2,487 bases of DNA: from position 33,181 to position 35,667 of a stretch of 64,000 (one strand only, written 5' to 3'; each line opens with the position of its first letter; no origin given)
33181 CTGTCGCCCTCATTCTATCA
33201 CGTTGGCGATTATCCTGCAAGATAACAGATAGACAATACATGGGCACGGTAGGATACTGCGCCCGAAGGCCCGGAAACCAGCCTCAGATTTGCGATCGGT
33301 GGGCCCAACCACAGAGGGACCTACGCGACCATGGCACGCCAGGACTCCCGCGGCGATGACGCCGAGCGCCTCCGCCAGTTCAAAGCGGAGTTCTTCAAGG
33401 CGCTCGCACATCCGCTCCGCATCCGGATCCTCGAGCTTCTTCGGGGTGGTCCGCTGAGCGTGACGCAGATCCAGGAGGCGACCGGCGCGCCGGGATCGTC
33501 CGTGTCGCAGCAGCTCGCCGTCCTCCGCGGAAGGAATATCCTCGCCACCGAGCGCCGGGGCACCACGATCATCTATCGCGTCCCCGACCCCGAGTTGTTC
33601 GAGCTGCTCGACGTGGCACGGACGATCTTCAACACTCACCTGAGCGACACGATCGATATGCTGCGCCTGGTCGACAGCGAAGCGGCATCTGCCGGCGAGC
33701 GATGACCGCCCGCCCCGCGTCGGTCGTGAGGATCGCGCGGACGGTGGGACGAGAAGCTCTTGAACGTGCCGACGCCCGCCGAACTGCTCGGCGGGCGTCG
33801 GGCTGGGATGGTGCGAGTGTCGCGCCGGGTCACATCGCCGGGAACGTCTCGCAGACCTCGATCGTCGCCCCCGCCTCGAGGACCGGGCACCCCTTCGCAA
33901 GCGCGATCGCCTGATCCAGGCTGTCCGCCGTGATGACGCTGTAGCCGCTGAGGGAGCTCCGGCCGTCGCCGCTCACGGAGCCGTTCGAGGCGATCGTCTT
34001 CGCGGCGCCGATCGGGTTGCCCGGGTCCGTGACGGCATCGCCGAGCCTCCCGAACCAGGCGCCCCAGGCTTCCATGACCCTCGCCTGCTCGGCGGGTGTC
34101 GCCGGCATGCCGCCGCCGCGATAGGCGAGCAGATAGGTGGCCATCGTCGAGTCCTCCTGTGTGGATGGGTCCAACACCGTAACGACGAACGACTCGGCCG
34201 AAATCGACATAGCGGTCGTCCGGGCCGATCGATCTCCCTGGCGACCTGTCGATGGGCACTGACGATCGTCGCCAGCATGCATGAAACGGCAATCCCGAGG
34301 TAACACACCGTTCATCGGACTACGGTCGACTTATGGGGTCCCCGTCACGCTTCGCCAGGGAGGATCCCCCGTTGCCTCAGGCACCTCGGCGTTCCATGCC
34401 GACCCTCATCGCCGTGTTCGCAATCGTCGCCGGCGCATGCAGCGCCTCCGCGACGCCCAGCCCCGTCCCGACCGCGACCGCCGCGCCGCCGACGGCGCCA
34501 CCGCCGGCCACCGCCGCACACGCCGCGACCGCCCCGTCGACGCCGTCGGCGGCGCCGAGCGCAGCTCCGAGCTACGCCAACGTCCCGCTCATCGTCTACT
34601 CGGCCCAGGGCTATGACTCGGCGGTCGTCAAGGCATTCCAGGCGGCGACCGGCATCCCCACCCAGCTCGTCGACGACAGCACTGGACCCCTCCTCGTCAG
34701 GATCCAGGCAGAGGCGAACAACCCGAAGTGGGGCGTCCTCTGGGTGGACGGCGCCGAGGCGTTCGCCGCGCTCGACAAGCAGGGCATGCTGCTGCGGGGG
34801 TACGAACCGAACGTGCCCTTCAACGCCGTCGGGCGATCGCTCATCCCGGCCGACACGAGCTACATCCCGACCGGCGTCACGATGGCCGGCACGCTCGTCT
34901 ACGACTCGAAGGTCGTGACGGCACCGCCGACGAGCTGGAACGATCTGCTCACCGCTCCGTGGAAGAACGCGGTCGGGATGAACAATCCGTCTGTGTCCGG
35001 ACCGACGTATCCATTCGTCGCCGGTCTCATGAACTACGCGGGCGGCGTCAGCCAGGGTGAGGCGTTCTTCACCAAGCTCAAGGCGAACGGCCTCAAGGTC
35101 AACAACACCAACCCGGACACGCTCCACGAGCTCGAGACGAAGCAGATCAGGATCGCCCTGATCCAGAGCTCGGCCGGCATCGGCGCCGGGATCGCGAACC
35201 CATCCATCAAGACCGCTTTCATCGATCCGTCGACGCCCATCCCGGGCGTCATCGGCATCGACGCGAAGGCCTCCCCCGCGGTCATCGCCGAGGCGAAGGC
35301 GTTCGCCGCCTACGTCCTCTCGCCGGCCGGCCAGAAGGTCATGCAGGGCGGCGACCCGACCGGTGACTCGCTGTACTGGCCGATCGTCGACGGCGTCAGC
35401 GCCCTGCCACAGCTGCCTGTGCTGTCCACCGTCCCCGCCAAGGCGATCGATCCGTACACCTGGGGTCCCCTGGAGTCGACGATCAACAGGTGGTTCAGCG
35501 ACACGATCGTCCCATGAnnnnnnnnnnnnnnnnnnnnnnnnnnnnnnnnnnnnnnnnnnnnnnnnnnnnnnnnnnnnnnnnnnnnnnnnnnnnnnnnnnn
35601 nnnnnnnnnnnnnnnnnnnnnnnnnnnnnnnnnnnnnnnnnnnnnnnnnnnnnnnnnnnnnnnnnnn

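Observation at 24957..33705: Seven-gene Group-4 [NiFe]-hydrogenase operon with a divergent Cys-less ArsR regulator (Rv0081-Rv0087-like locus)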

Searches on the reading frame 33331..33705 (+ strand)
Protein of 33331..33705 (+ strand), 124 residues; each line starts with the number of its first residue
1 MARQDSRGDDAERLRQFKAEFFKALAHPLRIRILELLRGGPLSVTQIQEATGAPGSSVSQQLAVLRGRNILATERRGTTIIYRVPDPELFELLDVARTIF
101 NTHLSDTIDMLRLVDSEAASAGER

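Call 5: search_protein_families(library=pfam, proteins=[window:33331-33705:+], max_evalue=0.01)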
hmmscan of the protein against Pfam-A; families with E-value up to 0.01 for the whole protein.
window:33331-33705:+ (124 aa): 9 families
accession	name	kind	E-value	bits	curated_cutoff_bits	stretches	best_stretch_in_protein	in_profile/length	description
PF01022.26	HTH_5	-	1.1e-09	38.4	22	1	28-70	2-44/47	Bacterial regulatory protein, arsR family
PF12840.13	HTH_20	-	1.9e-09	37.8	27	1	25-72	1-49/51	Helix-turn-helix domain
PF12802.13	MarR_2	-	5.1e-05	23.8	27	1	31-75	8-54/61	MarR family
PF09339.16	HTH_IclR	-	0.00022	21.4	22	1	32-72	7-49/52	IclR helix-turn-helix domain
PF08100.18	Dimerisation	-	0.0021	18.3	25.6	1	22-97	19-88/93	O-methyltransferase dimerisation domain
PF25213.1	HVO_A0261_N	-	0.0026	18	35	1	28-74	11-57/86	HVO_A0261 N-terminal domain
PF01978.25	TrmB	-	0.0029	17.9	25.6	1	35-88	16-68/68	Sugar-specific transcriptional regulator TrmB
PF08221.17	HTH_9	-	0.0039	17.7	23.4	1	36-68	22-54/62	RNA polymerase III subunit RPC82 helix-turn-helix domain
PF17782.7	DprA_WH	-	0.0044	17.5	22.9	1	28-65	12-49/61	DprA winged helix domain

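Call 6: search_protein_families(library=ncbifam, proteins=[window:33331-33705:+], max_evalue=0.001)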
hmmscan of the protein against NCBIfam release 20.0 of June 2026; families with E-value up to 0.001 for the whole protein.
window:33331-33705:+ (124 aa): 9 families
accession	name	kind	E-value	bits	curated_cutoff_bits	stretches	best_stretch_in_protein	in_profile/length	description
NF033788.1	HTH_metalloreg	subfamily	3.8e-23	81.1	55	1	19-92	2-76/77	metalloregulator ArsR/SmtB family transcription factor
NF033789.1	repress_SdpR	subfamily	1.3e-12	47.4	100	1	22-84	2-64/79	autorepressor SdpR family transcription factor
NF052532.1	TransRegPagRBaca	equivalog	7.5e-11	42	170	1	18-95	17-94/99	transcriptional repressor PagR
NF040642.1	sulf_sens_BigR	equivalog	1.3e-10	41.2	155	1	19-101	11-93/95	sulfite-sensing transcriptional repressor BigR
NF047906.1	CdPbTransRegCmtR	equivalog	1.5e-07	31.2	150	1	21-94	14-87/104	Cd(II)/Pb(II)-sensing metalloregulatory transcriptional regulator CmtR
NF045707.1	Dbac_1936_reg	equivalog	1e-06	28.7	115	1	18-99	7-88/99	ArsR/SmtB-type metalloregulator TsoR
NF041413.1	ArsR_Rv2640c_fam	equivalog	5.1e-06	26.9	155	1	22-92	36-109/118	Rv2640c family ArsR-like transcriptional regulator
NF053755.1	MsvR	equivalog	1.1e-05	25.3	220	1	21-74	6-59/236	transcriptional factor MsvR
NF007528.0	PRK10141.1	subfamily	3.7e-05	23.6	97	1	20-85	8-74/117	metalloregulator ArsR/SmtB family transcription factor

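Call 18: search_solved_structures(query=window:33331-33705:+, max_evalue=0.001, show_alignments=3)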
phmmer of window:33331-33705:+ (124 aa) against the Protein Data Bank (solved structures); distinct sequences matched with E-value up to 0.001: 25.
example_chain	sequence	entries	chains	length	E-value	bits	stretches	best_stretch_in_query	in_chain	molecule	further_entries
6jmi_A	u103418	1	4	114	5.1e-20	74.7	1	11-112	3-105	Uncharacterized HTH-type transcriptional regulator Rv0081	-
2lkp_A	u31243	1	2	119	1.3e-13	54.1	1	19-97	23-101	HTH-type transcriptional regulator NmtR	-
1r22_A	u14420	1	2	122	5.3e-10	42.4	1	13-93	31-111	Transcriptional repressor smtB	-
3pqj_A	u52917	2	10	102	7.3e-10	42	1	9-101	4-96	Biofilm growth-associated repressor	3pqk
2zkz_A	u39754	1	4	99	7.7e-10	41.9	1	18-93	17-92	Transcriptional repressor pagR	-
13ct_A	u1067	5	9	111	2e-09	40.6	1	16-93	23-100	Transcriptional regulator, ArsR family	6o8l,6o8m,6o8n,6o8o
6uvu_A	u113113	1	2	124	2.1e-09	40.5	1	21-97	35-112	ArsR family transcriptional regulator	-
6o8k_A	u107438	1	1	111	2.5e-09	40.3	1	17-93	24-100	Transcriptional regulator, ArsR family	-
1r1t_A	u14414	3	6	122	2.8e-09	40.1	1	13-92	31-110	Transcriptional repressor smtB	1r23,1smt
8qkf_A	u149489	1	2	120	5.2e-08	36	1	17-92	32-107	ArsR family transcriptional regulator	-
4ggg_A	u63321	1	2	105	7e-08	35.6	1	19-94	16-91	Repressor protein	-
6cdb_A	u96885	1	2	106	1.3e-07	34.7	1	18-94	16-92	ArsR family transcriptional regulator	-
4omy_A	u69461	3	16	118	1.4e-07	34.6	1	16-106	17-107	NolR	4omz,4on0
2kjb_A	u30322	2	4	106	1.6e-07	34.4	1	18-94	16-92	CzrA protein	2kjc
1r1u_A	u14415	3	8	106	1.8e-07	34.3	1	18-94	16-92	repressor protein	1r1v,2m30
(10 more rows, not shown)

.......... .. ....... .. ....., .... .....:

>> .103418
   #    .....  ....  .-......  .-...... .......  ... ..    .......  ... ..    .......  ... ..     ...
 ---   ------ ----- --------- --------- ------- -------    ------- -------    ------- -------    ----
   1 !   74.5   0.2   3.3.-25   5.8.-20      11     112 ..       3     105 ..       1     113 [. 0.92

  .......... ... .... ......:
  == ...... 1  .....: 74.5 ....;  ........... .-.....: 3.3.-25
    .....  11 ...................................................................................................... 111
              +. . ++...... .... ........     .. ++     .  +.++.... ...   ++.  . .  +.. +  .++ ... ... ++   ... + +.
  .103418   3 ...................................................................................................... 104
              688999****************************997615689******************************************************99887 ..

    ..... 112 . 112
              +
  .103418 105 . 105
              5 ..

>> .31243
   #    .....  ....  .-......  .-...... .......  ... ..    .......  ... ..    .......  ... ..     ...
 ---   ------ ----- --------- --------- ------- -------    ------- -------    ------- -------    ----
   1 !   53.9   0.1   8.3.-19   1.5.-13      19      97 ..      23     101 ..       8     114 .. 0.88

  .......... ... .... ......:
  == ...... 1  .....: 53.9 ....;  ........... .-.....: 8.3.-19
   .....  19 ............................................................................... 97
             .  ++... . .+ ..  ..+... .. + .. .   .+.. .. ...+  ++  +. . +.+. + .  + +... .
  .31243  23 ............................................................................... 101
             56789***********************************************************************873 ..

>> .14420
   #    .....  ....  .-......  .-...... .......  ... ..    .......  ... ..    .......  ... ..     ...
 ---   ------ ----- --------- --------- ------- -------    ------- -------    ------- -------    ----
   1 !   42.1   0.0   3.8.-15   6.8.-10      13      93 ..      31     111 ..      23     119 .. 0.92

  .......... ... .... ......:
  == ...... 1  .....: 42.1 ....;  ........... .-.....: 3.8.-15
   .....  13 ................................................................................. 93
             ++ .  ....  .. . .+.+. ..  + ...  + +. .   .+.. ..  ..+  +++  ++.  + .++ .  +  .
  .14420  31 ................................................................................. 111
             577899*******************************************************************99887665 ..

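Call 54: find_related_loci(query=window:33331-33705:+, collection=metagenome_contigs, flank=4000)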
Query window:33331-33705:+ (124 aa) in metagenome_contigs; peptide patterns used: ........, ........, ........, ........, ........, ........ (x = any residue, [..] = any of these).
600 stretches matched a pattern (row limit reached: there are more); 452 encode a relative of the query (tblastn E <= 1e-3); the best 80 are kept; 80 distinct loci.
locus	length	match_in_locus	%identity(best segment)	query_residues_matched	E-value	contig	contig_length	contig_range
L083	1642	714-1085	90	1-124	3e-73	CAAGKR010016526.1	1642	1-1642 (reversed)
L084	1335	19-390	89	1-124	3e-74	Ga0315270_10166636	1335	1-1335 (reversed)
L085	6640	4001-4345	92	1-115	3e-67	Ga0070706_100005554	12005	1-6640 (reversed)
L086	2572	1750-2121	82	1-124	3e-65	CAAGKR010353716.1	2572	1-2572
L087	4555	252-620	80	1-123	5e-64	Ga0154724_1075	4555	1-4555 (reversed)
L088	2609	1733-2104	81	1-124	1e-62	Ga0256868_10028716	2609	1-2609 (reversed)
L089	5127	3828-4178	86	1-117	2e-62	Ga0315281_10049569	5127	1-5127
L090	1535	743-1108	84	6-124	1e-63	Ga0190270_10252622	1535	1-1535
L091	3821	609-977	80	2-124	2e-60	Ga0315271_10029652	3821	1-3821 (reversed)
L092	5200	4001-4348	84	9-124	2e-60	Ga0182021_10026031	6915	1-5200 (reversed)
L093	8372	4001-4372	80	1-122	6e-59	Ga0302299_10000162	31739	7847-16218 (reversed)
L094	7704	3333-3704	77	1-124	2e-58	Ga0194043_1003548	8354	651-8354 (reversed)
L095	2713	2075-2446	79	1-124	8e-59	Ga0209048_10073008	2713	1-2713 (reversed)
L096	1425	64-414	82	1-117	2e-60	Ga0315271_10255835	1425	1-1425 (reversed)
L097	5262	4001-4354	81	1-118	3e-58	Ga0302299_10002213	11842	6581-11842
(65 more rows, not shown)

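Call 87: search_protein_families(library=pfam, proteins=[L093:4910-6181:-, L093:5986-7179:-, L093:7143-7571:-, L093:7498-8370:-, L093:1802-2896:-, L093:2734-3393:-, L094:2676-3170:-, L085:3344-3868:-, L094:3766-5370:-, L089:4274-5125:-], max_evalue=0.001)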
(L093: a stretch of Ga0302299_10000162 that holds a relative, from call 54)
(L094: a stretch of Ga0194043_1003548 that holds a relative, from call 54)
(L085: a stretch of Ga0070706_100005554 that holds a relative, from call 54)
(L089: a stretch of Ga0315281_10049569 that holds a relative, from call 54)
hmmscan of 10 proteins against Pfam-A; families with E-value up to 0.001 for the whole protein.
L093:4910-6181:- (423 aa): 2 families
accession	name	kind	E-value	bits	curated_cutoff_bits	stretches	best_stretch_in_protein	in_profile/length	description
PF02769.27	AIRS_C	-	3e-29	102.6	23.1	1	249-395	1-149/156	AIR synthase related protein, C-terminal domain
PF00586.29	AIRS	-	2.8e-20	73.3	24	1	125-237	2-112/112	AIR synthase related protein, N-terminal domain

L093:5986-7179:- (397 aa): 1 family
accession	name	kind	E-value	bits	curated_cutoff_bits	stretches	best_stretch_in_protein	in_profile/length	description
PF01924.21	HypD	-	2.1e-148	494.6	25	1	24-368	3-349/351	Hydrogenase formation hypA family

L093:7143-7571:- (142 aa): 1 family
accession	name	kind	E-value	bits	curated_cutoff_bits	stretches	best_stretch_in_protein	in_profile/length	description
PF01455.23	HupF_HypC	-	1e-27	96.5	28.5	1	27-95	1-65/65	HupF/HypC family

L093:7498-8370:- (290 aa): 1 family
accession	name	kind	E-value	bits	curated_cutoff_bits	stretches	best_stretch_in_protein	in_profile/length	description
PF22521.2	HypF_C_2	-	8.9e-68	229.1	27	1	7-270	1-241/241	Carbamoyltransferase, Kae1-like Domain, second subdomain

L093:1802-2896:- (364 aa): 2 families
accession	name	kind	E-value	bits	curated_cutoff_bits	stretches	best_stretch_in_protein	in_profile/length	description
PF00005.33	ABC_tran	-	3.8e-30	105.7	25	1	76-216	2-137/137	ABC transporter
PF13304.12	AAA_21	-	2.9e-11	44.4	27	1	172-252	222-304/304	AAA domain, putative AbiEii toxin, Type IV TA system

L093:2734-3393:- (219 aa): 3 families
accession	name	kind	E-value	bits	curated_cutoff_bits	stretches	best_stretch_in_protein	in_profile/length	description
PF00440.29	TetR_N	-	3.5e-14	52.7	24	1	34-80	1-47/47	Bacterial regulatory proteins, tetR family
PF17935.6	TetR_C_27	-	6.4e-08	33.1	26.1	1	146-189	44-87/106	Tetracyclin repressor-like, C-terminal domain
PF21303.2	TetR_C_39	-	0.0001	23.3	27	1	122-181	5-64/92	Tetracyclin repressor-like, C-terminal domain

L094:2676-3170:- (164 aa): 0 families

L085:3344-3868:- (174 aa): 0 families

L094:3766-5370:- (534 aa): 3 families
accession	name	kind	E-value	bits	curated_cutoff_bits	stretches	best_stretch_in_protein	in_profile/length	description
PF00109.32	ketoacyl-synt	-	1.1e-51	176.3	20.8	1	121-367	2-252/252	Beta-ketoacyl synthase, N-terminal domain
PF02801.28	Ketoacyl-synt_C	-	1.8e-36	125.2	20.8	1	376-489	2-118/119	Beta-ketoacyl synthase, C-terminal domain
PF00108.29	Thiolase_N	-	3.3e-05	23.8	26.4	0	270-312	69-113/260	Thiolase, N-terminal domain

L089:4274-5125:- (283 aa): 2 families
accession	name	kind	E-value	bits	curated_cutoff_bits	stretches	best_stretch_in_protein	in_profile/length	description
PF00278.28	Orn_DAP_Arg_deC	-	4.6e-18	65.7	23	1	145-235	6-95/95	Pyridoxal-dependent decarboxylase, C-terminal sheet domain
PF02784.22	Orn_Arg_deC_N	-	9.6e-16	58.3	23.4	1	23-143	129-246/247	Pyridoxal-dependent decarboxylase, pyridoxal binding domain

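Call 91: search_protein_families(library=pfam, proteins=[L085:3344-3868:-, L094:2676-3170:-], max_evalue=10)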
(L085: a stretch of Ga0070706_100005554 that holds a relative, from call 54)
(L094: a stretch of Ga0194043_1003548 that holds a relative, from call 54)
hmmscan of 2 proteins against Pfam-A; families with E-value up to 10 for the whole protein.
L085:3344-3868:- (174 aa): 0 families

L094:2676-3170:- (164 aa): 0 families

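Call 93: find_encoding_contigs(protein=window:33331-33705:+, flank=10000, max_places=3)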
Protein window:33331-33705:+ (124 aa): 3 contigs read that carry it; 2 places shown.
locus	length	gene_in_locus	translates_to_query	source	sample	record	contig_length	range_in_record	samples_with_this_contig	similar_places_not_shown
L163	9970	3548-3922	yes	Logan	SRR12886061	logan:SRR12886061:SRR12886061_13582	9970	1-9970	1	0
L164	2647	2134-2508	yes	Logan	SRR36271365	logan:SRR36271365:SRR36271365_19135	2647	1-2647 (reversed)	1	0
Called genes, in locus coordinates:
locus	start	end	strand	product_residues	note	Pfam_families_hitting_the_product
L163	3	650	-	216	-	?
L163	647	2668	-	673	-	PF00361:Proton_antipo_M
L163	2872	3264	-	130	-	-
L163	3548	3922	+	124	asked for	PF01022:HTH_5, PF12840:HTH_20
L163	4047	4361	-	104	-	-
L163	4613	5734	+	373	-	PF13531:SBP_bac_11, PF13416:SBP_bac_8, PF13343:SBP_bac_6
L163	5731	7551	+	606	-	PF00528:BPD_transp_1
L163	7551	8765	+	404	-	PF00005:ABC_tran, PF13304:AAA_21 (faint), PF08402:TOBE_2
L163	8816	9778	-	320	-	PF02673:BacA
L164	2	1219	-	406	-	?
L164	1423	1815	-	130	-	-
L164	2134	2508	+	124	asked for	PF01022:HTH_5, PF12840:HTH_20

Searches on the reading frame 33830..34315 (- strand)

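Call 5: search_protein_families(library=pfam, proteins=[window:33830-34315:-], max_evalue=0.01)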
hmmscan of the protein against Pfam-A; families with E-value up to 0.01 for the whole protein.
window:33830-34315:- (161 aa): 1 family
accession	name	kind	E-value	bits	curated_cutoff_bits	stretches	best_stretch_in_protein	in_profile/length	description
PF03795.20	YCII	-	0.00025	21.9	24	1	119-152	54-87/95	YCII-related domain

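Call 6: search_protein_families(library=ncbifam, proteins=[window:33830-34315:-], max_evalue=0.001)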
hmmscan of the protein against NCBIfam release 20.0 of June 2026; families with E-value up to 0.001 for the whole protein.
window:33830-34315:- (161 aa): 0 families

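Call 85: search_protein_families(library=ncbifam, proteins=[window:33830-34315:-], max_evalue=0.00001)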
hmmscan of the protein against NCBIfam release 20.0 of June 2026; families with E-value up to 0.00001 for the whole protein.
window:33830-34315:- (161 aa): 0 families

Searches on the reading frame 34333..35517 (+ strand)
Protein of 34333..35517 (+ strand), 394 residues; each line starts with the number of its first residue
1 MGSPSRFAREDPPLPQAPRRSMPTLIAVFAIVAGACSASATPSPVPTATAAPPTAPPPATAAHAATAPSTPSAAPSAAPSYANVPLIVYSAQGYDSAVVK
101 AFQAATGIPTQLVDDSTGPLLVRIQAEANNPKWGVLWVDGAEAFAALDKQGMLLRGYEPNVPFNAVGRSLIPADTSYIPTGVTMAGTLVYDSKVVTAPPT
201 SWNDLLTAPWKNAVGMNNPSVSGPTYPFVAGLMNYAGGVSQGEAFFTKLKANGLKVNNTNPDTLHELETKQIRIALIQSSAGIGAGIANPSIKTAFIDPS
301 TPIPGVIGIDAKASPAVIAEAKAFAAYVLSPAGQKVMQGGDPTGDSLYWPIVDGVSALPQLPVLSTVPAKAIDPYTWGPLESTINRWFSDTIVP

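Call 28: search_protein_families(library=pfam, proteins=[window:34333-35517:+], max_evalue=0.0001)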
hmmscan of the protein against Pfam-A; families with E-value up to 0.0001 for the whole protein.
window:34333-35517:+ (394 aa): 3 families
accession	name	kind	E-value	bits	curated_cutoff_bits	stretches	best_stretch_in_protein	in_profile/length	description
PF13416.11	SBP_bac_8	-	6.3e-12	46.3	27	1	97-357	1-267/279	Bacterial extracellular solute-binding protein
PF13343.11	SBP_bac_6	-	2.8e-10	40.5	24.6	1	174-337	54-211/245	Bacterial extracellular solute-binding protein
PF13531.11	SBP_bac_11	-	5.5e-10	39.8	25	1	97-338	15-222/227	Bacterial extracellular solute-binding protein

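Call 85: search_protein_families(library=ncbifam, proteins=[window:34333-35517:+], max_evalue=0.00001)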
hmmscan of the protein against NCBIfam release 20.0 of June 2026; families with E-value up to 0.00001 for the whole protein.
window:34333-35517:+ (394 aa): 3 families
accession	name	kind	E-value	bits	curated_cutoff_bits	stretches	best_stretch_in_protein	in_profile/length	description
NF011620.1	PRK15046.1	equivalog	1.6e-14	53.4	310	1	64-254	6-193/334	2-aminoethylphosphonate ABC transporter substrate-binding protein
TIGR03261.1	phnS2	equivalog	4.1e-13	49.1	392.75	1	76-252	14-195/334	putative 2-aminoethylphosphonate ABC transporter substrate-binding protein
TIGR03227.1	PhnS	equivalog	5.6e-12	45.2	395.3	1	73-253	25-202/360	2-aminoethylphosphonate ABC transporter substrate-binding protein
